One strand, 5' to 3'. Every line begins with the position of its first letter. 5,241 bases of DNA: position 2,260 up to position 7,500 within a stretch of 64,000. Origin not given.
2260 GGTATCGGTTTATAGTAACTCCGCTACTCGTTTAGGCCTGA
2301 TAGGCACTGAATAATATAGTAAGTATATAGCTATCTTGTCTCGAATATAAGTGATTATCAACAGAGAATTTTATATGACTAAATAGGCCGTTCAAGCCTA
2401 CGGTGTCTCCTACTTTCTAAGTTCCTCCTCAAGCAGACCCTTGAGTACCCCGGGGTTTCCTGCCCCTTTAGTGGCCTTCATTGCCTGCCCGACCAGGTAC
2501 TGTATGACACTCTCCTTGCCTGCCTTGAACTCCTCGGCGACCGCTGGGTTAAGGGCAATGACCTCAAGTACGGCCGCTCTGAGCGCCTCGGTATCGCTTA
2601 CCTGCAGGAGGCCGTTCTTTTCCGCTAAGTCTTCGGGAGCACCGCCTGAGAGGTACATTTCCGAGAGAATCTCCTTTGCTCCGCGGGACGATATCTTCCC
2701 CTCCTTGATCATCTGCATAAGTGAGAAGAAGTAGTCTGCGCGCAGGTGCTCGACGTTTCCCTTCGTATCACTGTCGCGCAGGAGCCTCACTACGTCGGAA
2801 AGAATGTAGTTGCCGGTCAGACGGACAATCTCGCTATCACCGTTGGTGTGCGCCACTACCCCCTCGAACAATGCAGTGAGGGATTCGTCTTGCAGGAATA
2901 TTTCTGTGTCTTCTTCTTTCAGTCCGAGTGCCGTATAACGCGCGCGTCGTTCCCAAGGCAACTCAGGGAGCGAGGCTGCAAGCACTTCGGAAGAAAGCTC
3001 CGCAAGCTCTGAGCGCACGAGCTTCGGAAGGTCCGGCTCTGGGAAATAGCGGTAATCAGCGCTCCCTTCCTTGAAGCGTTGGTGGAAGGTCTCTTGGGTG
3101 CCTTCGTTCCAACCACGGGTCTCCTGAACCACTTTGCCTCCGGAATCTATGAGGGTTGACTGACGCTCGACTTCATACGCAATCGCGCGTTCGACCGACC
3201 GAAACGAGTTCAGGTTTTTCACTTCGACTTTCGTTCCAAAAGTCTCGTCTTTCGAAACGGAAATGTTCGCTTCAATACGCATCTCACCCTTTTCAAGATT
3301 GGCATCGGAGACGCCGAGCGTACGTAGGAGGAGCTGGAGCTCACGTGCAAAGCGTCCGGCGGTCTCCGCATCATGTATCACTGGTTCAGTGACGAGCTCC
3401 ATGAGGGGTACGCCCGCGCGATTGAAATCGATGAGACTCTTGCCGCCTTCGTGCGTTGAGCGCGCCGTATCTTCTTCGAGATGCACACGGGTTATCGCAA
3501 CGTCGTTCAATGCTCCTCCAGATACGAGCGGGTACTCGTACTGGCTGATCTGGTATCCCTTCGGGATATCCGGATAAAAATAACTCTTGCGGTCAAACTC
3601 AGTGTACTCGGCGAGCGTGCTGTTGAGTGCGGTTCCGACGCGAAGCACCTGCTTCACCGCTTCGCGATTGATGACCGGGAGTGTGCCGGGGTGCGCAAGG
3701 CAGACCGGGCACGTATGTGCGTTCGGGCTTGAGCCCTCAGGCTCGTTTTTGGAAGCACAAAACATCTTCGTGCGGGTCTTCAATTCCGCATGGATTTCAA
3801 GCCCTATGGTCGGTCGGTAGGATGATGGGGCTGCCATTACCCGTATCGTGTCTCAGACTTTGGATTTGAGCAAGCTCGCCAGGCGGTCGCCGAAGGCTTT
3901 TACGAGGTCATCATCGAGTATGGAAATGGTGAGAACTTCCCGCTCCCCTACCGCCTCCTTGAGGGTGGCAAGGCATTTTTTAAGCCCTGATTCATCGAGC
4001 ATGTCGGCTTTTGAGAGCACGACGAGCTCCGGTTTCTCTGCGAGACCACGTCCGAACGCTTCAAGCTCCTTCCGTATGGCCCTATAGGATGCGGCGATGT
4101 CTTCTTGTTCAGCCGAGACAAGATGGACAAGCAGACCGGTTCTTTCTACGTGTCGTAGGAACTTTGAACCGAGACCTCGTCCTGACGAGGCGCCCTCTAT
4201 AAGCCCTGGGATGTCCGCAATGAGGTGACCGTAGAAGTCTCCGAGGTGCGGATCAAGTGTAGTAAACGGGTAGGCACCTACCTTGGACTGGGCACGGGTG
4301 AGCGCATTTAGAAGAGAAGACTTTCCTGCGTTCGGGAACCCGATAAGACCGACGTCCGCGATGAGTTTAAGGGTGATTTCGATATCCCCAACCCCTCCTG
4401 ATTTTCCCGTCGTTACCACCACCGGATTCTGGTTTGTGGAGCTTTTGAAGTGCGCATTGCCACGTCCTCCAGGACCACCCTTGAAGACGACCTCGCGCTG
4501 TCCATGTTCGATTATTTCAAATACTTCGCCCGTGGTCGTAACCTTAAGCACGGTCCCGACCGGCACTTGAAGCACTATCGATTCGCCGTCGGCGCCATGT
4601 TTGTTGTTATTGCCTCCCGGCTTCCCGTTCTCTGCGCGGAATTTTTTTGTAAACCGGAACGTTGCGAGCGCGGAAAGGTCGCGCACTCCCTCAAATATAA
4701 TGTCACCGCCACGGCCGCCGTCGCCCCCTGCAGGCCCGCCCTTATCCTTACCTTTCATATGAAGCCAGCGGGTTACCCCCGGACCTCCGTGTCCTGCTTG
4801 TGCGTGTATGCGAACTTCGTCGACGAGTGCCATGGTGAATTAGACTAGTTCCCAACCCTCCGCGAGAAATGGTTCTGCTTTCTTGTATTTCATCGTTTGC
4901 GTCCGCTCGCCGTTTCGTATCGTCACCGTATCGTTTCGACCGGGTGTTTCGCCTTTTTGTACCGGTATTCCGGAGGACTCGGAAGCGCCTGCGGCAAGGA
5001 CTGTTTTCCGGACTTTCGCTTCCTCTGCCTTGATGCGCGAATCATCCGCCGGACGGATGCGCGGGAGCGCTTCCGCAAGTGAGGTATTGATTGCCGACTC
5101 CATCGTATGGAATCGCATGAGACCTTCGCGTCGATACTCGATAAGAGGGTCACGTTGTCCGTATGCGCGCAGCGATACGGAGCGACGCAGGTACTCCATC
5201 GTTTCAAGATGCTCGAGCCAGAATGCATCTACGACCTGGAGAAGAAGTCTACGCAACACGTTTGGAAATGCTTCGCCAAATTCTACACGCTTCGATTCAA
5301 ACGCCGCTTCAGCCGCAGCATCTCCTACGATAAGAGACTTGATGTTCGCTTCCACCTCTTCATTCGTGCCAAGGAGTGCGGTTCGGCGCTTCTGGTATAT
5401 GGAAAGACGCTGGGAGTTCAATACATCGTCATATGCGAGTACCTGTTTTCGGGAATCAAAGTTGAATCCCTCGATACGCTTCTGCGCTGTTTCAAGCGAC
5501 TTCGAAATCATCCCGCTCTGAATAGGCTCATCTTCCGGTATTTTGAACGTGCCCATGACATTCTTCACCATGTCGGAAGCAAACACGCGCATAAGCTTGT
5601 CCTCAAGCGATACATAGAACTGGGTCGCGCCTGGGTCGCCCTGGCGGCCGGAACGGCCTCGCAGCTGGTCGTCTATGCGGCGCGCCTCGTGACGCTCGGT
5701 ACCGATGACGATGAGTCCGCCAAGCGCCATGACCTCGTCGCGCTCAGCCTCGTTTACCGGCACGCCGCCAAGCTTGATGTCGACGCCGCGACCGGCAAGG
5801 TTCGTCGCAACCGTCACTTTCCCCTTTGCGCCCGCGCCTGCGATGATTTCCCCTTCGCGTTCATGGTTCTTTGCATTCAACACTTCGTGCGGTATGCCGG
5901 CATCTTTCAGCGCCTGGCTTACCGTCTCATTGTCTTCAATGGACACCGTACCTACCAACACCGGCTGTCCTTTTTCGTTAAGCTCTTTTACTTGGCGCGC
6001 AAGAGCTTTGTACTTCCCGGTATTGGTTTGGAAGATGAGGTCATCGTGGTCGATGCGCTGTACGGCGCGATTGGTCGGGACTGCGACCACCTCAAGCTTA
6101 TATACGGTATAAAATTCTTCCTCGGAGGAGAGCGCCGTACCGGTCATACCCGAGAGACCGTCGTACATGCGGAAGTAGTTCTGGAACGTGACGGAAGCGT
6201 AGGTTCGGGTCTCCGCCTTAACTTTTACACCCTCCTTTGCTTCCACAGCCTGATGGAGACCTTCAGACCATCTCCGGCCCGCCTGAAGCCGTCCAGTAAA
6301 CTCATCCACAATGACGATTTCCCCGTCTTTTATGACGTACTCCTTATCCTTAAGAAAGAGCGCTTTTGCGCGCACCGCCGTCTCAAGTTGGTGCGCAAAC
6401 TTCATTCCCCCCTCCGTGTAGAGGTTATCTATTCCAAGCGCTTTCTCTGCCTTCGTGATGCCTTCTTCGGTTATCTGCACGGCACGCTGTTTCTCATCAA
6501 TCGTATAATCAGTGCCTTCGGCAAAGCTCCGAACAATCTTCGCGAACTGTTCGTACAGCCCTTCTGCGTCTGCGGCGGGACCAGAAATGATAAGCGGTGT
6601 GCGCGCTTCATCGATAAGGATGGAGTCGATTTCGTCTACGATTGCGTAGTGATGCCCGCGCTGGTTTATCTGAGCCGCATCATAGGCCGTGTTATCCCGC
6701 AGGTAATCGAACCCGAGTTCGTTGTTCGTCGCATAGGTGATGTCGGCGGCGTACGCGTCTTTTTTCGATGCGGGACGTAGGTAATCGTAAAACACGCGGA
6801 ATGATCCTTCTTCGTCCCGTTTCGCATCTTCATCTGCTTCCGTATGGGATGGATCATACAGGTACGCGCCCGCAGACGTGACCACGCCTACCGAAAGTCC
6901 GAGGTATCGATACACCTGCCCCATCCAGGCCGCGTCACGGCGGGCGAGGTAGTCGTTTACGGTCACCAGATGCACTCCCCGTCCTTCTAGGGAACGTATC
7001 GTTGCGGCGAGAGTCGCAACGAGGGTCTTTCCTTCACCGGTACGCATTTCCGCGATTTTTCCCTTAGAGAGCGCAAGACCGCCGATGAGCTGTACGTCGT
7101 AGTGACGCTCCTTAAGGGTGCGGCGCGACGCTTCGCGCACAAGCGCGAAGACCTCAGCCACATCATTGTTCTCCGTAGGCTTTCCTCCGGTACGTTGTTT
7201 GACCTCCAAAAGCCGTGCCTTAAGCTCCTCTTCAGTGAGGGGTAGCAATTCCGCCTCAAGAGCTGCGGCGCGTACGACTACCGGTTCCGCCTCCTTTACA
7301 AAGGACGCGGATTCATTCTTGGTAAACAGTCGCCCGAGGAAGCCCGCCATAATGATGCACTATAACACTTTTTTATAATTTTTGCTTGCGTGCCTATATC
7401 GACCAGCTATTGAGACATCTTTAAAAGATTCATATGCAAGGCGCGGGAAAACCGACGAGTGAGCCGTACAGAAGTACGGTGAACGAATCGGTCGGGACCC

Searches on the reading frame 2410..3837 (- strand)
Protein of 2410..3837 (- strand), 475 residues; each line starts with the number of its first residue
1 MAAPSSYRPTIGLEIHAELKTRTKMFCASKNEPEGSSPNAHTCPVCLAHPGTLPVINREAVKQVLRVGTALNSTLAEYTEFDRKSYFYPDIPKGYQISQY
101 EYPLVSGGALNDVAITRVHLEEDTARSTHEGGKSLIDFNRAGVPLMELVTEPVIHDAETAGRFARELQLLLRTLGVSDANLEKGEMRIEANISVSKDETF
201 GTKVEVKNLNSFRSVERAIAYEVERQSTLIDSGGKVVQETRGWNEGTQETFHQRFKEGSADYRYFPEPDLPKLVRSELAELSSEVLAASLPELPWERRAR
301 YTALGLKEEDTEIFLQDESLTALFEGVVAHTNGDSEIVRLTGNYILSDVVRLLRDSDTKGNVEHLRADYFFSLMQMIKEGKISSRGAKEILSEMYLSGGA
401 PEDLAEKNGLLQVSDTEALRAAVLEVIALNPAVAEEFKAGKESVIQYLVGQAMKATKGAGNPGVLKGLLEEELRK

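Call 23: search_protein_families(library=pfam, proteins=[window:2410-3837:-], max_evalue=0.001)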
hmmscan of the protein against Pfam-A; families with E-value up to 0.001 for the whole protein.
window:2410-3837:- (475 aa): 2 families
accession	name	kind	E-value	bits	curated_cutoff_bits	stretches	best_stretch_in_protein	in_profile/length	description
PF02934.20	GatB_N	-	7.1e-105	350.6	23.4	1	10-274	2-270/277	GatB/GatE catalytic domain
PF02637.23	GatB_Yqey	-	4.4e-34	117.9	27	1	324-473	3-148/148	GatB domain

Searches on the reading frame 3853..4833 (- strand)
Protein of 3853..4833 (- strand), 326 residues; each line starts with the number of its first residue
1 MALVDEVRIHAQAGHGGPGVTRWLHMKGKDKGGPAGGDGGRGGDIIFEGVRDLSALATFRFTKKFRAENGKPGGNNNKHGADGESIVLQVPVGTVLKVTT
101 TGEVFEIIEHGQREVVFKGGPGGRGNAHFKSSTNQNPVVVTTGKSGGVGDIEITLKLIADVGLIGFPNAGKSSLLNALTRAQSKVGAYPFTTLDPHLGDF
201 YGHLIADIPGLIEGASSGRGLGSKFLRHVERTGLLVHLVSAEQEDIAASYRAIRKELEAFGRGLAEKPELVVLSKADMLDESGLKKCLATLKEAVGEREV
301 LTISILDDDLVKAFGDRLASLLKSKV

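Call 23: search_protein_families(library=pfam, proteins=[window:3853-4833:-], max_evalue=0.001)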
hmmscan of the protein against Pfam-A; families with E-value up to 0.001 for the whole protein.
window:3853-4833:- (326 aa): 3 families
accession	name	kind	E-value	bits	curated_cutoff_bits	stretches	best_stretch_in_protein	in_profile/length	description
PF01018.28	GTP1_OBG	-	6.2e-45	153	27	1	4-157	1-155/155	GTP1/OBG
PF01926.29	MMR_HSR1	-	4e-24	85.4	21.9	1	160-275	1-113/113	50S ribosome-binding GTPase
PF02421.24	FeoB_N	-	1.7e-09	37.8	27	1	161-243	3-90/156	Ferrous iron transport protein B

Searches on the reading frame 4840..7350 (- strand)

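Call 23: search_protein_families(library=pfam, proteins=[window:4840-7350:-], max_evalue=0.001)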
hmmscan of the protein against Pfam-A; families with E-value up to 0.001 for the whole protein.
window:4840-7350:- (836 aa): 4 families
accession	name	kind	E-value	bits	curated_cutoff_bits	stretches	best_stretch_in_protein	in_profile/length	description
PF07517.20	SecA_DEAD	-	1.2e-110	369.8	24.6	1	11-413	6-289/290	SecA DEAD-like domain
PF21090.3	P-loop_SecA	-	1.4e-75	253.9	27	2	430-533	2-105/205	SecA P-loop domain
PF07516.18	SecA_SW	-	2.6e-44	152.1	26.7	2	679-764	114-198/200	SecA Wing and Scaffold domain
PF01043.26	SecA_PP_bind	-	1e-39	136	23.5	1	263-370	3-110/110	SecA preprotein cross-linking domain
